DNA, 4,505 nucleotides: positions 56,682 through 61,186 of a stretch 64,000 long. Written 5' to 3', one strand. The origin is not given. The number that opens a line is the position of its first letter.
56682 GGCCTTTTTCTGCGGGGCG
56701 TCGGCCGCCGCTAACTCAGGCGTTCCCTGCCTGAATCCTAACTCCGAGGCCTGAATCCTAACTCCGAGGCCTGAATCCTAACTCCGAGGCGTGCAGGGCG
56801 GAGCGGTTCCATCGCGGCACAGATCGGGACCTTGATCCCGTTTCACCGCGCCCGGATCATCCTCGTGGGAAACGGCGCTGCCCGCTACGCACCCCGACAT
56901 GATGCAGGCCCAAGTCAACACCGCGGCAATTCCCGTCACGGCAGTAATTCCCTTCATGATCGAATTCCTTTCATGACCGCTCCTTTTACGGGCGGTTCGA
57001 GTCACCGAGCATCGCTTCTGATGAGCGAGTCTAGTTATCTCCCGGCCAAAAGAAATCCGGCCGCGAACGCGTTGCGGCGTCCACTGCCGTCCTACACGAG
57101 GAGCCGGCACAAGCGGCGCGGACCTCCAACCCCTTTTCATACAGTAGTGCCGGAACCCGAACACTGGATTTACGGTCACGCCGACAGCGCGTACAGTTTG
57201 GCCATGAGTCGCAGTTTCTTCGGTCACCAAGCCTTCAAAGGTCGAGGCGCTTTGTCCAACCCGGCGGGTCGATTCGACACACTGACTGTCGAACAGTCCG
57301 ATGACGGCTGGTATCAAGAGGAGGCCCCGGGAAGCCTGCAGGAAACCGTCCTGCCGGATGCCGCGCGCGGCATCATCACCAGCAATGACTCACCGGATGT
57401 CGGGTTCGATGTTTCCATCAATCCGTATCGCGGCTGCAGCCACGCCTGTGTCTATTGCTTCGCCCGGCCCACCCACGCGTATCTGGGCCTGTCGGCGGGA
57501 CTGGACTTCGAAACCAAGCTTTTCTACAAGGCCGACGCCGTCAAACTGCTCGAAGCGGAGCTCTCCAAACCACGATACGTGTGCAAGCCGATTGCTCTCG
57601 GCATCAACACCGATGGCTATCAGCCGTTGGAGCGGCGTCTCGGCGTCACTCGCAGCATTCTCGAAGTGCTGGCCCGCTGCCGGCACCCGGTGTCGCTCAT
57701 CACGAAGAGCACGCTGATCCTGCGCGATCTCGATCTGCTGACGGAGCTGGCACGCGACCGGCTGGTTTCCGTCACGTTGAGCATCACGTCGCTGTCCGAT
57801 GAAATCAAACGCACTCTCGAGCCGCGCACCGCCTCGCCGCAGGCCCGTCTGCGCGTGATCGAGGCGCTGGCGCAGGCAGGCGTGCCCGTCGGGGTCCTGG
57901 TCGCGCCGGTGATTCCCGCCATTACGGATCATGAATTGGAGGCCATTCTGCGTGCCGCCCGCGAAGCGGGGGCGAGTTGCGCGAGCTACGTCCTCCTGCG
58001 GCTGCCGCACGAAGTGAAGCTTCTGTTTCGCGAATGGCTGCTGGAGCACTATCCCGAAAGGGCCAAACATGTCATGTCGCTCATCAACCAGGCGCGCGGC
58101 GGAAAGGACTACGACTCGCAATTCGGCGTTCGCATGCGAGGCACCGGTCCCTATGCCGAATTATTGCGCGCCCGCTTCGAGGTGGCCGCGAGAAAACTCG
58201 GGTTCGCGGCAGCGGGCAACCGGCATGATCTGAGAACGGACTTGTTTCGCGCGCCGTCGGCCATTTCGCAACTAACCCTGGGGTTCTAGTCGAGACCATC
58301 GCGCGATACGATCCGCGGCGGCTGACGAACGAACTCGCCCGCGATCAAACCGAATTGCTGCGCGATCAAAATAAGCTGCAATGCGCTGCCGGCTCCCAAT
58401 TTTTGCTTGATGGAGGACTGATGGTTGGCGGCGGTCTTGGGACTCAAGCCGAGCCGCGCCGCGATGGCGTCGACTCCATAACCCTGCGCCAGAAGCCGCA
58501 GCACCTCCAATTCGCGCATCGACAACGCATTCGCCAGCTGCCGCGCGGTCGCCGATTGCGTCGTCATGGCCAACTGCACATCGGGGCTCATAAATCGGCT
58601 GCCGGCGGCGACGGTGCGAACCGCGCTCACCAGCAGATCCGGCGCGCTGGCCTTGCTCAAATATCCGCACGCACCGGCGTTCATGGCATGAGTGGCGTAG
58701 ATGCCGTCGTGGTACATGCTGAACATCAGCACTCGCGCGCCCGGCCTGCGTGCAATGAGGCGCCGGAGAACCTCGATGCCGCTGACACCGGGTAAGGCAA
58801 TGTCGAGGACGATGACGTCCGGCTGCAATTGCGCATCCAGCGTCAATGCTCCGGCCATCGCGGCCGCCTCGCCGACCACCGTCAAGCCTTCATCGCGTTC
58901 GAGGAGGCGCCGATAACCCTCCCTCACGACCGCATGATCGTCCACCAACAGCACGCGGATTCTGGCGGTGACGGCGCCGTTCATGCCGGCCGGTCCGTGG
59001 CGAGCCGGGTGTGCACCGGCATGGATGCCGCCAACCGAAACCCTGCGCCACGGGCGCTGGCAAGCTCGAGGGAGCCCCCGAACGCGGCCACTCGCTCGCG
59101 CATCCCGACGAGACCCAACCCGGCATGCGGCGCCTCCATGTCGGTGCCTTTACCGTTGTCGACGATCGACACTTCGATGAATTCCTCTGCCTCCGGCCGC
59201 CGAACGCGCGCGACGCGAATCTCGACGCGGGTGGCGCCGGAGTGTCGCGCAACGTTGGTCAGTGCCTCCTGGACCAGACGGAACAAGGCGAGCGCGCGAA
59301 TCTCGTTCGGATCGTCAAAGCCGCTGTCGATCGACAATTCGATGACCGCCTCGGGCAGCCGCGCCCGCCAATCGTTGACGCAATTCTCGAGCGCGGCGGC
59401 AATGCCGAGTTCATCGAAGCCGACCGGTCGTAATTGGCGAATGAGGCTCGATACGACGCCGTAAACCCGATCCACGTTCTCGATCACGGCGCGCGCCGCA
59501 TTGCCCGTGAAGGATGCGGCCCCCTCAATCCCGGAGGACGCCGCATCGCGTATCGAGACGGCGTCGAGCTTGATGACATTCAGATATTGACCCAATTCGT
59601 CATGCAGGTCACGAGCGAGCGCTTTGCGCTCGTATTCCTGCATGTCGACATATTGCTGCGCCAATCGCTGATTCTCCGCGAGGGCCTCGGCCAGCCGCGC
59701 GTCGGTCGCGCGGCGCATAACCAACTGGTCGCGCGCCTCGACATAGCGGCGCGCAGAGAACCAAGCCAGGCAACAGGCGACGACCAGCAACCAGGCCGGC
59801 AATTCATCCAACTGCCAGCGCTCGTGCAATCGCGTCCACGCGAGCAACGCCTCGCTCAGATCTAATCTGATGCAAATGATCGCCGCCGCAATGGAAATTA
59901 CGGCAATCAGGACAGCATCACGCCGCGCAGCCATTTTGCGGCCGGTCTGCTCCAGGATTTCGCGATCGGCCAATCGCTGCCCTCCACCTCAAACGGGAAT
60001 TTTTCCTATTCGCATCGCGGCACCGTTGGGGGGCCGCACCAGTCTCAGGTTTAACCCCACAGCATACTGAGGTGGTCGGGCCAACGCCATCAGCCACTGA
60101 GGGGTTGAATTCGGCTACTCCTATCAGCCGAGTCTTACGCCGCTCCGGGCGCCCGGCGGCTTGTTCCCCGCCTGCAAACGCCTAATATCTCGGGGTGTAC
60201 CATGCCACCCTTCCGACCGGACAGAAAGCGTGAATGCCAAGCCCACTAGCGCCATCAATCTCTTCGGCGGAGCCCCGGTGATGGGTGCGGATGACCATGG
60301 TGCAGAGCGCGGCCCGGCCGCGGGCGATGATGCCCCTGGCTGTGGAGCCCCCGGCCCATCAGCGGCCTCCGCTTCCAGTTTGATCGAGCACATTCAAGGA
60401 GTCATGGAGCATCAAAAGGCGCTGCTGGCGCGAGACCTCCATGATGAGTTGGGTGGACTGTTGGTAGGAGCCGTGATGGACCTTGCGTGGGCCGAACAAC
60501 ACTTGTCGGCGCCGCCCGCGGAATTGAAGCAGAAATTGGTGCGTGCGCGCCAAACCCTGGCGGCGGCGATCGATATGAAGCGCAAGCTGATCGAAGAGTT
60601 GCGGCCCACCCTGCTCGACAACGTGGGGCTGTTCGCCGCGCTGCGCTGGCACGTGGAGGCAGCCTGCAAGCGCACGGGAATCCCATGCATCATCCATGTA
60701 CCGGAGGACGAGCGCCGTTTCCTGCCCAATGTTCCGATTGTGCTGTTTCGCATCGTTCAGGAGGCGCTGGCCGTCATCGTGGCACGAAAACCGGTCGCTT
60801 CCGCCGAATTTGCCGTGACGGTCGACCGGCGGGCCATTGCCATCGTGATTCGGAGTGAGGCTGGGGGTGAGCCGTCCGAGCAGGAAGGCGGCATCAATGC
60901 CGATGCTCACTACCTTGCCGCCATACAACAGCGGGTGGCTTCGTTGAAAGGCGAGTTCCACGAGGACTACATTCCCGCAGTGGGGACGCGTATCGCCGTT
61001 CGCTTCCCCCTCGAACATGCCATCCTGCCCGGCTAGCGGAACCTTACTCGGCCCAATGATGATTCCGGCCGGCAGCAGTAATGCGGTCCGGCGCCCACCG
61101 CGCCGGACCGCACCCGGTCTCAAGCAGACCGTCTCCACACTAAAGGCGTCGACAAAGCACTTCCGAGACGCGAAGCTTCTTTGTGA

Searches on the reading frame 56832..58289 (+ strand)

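Call 39: search_protein_families(library=ncbifam, proteins=[window:56832-58289:+], max_evalue=0.00001)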
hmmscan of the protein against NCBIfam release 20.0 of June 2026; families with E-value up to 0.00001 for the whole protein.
window:56832-58289:+ (485 aa): 4 families
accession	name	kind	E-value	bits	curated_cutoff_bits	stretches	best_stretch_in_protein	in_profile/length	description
NF033668.1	rSAM_PA0069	hypoth_equivalog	9.5e-149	495.1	360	1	136-481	1-345/348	PA0069 family radical SAM protein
NF038135.1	rSAM_Rv2578c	equivalog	9.5e-71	238.4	430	1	187-420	55-291/317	Rv2578c family radical SAM protein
NF038136.1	rSAM_Rv_intein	exception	3.9e-62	210.9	700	2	209-418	335-546/574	intein-containing Rv2578c family radical SAM protein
TIGR04470.1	rSAM_mob_pairB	equivalog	2.6e-26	92.6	410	1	180-379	8-192/285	radical SAM mobile pair protein B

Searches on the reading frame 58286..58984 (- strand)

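Call 39: search_protein_families(library=ncbifam, proteins=[window:58286-58984:-], max_evalue=0.00001)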
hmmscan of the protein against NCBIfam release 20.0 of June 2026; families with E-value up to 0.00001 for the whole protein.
window:58286-58984:- (232 aa): 66 families (the best 25 are shown)
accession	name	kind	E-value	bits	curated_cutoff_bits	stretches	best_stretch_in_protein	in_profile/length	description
NF052445.1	RespRegMctR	equivalog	8.7e-45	152.7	300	1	9-210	2-201/205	two-component system response regulator MctR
NF007018.1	PRK09483.1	equivalog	1.9e-44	151.9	280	1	9-217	2-212/217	UvrY/SirA/GacA family response regulator transcription factor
NF047785.1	respo_reg_MadR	equivalog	1.6e-38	132.2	300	1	9-214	1-209/209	MadR family response regulator transcription factor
NF011896.0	PRK15369.1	equivalog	1.7e-38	132.4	242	1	8-214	3-210/211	two component system response regulator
NF007685.0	PRK10360.1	equivalog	9.2e-36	123.5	258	1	9-203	2-187/196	response regulator transcription factor UhpA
NF007935.0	PRK10651.1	equivalog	1.1e-34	119.5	250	1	8-200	6-202/216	two-component system response regulator NarL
NF007708.0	PRK10403.1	equivalog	5.9e-33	114.1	343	1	8-202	6-202/215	nitrate/nitrite response regulator protein NarP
NF007403.0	PRK09935.1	equivalog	6.7e-29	101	271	1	11-214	6-210/210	fimbria biosynthesis transcriptional regulator FimZ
NF007419.0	PRK09958.1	equivalog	4e-28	98.4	251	1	12-210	4-200/204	acid-sensing system DNA-binding response regulator EvgA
NF001965.0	PRK00742.1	subfamily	3.8e-22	79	293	1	8-125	3-130/357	chemotaxis-specific protein-glutamate methyltransferase CheB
NF006900.1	PRK09390.1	equivalog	2.6e-21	76.1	255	1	7-208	3-197/203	response regulator FixJ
NF008098.0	PRK10840.1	equivalog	6e-19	68.4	235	1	8-204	3-201/216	response regulator transcription factor RcsB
NF009206.0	PRK12555.1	subfamily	2.4e-17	62.9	342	1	9-113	1-106/340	chemotaxis-specific protein-glutamate methyltransferase CheB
NF041830.1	RR_TF_ErdR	exception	4.9e-17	62.4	390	1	11-214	4-211/213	response regulator transcription factor ErdR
NF008677.0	PRK11697.1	equivalog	1.5e-15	57.2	246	1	9-129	2-119/238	two-component system response regulator BtsR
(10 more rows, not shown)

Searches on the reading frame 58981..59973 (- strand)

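Call 39: search_protein_families(library=ncbifam, proteins=[window:58981-59973:-], max_evalue=0.00001)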
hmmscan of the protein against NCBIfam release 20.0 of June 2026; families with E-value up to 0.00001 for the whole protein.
window:58981-59973:- (330 aa): 6 families
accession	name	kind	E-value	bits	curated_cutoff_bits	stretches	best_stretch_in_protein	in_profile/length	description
NF008649.0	PRK11644.1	equivalog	4e-40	138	408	1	88-319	276-495/499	signal transduction histidine-protein kinase/phosphatase UhpB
NF052443.1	SensHisKinMctS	equivalog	1.4e-34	119.2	700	1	91-323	228-451/457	two-component system sensor histidine kinase MctS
NF007896.0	PRK10600.1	equivalog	4.7e-16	58.5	578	1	75-308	352-573/598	nitrate/nitrite two-component system sensor histidine kinase NarX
NF008184.0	PRK10935.1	equivalog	2.6e-15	56.1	553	1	99-318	349-557/565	nitrate/nitrite two-component system sensor histidine kinase NarQ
NF052531.1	Strep_LiaS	equivalog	2.3e-14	53.4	450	1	99-320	117-327/328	envelope stress sensor histidine kinase LiaS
NF047786.1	his_kin_MadS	equivalog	3e-06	26.6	500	0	90-319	204-434/434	MadS family sensor histidine kinase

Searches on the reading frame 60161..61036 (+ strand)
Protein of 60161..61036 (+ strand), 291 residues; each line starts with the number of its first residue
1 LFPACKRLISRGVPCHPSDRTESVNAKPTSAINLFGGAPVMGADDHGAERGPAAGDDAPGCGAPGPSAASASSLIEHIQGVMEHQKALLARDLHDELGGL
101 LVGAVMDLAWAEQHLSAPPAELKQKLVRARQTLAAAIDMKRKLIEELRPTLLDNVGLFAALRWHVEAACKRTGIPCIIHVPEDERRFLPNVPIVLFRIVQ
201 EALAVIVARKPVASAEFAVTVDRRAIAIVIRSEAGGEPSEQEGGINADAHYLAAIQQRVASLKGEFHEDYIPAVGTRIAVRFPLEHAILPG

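Call 39: search_protein_families(library=ncbifam, proteins=[window:60161-61036:+], max_evalue=0.00001)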
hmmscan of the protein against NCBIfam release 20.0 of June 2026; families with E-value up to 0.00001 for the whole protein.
window:60161-61036:+ (291 aa): 5 families
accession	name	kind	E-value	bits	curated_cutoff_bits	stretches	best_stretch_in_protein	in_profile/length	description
NF052443.1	SensHisKinMctS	equivalog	4.7e-24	84.5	700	1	74-283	239-447/457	two-component system sensor histidine kinase MctS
NF008649.0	PRK11644.1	equivalog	1.5e-15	57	408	1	82-284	300-496/499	signal transduction histidine-protein kinase/phosphatase UhpB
NF007896.0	PRK10600.1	equivalog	1.7e-10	40.2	578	1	81-285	387-586/598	nitrate/nitrite two-component system sensor histidine kinase NarX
NF052531.1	Strep_LiaS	equivalog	7.9e-07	28.6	450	1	74-284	121-327/328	envelope stress sensor histidine kinase LiaS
NF008184.0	PRK10935.1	equivalog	9.3e-06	24.5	553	0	82-285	361-560/565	nitrate/nitrite two-component system sensor histidine kinase NarQ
